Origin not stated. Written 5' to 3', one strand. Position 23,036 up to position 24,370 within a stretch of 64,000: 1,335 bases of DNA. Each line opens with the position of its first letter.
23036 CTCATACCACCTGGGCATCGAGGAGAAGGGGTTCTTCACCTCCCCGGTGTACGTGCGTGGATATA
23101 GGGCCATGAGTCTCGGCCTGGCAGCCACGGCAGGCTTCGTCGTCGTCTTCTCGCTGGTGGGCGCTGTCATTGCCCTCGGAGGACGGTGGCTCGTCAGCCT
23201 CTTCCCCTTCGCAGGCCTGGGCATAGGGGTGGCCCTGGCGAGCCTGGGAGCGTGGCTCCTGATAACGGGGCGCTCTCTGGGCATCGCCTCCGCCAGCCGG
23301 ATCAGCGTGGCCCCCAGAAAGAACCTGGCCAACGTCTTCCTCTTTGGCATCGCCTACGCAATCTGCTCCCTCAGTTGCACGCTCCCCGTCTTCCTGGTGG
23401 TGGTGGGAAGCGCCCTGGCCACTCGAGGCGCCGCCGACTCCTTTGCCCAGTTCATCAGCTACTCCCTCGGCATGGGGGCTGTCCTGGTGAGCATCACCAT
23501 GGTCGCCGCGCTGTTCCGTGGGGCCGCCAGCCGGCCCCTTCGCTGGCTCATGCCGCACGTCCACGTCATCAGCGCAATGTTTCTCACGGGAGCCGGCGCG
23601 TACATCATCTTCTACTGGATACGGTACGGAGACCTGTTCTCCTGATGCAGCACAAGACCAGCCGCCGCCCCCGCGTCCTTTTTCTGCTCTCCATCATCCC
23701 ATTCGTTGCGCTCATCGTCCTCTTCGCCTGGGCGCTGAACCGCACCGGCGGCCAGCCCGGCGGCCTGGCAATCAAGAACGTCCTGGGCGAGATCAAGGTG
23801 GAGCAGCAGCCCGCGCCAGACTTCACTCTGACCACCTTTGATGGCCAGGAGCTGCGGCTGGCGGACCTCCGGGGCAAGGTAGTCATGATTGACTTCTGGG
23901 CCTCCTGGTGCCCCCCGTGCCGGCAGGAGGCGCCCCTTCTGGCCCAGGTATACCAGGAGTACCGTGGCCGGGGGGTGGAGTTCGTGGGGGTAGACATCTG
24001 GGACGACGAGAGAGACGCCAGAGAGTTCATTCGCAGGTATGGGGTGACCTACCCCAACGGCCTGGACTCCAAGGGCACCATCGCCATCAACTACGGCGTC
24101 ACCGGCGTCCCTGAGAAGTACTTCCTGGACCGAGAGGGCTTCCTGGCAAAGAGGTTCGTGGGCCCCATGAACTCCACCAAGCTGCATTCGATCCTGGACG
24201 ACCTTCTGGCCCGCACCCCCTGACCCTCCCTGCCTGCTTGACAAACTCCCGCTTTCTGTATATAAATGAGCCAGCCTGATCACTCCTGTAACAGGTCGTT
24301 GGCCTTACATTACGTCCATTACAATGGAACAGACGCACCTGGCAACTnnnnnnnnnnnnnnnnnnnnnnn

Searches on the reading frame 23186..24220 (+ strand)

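Call 23: search_protein_families(library=pfam, proteins=[window:23186-24220:+], max_evalue=0.00001)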
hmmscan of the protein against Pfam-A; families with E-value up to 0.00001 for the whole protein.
window:23186-24220:+ (345 aa): 5 families
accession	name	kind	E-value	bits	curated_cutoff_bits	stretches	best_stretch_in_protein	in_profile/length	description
PF00578.27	AhpC-TSA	-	4.6e-28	98.1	26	1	208-321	3-122/124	AhpC/TSA family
PF08534.16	Redoxin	-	9.1e-25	87.6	26.6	1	208-336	4-143/148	Redoxin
PF13905.12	Thioredoxin_8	-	4.3e-14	53.1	27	1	230-318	1-92/94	Thioredoxin-like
PF00085.26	Thioredoxin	-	9.5e-12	45.3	23.5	1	230-279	18-66/103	Thioredoxin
PF13098.12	Thioredoxin_2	-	9.8e-09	35.9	27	1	229-336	4-103/104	Thioredoxin-like domain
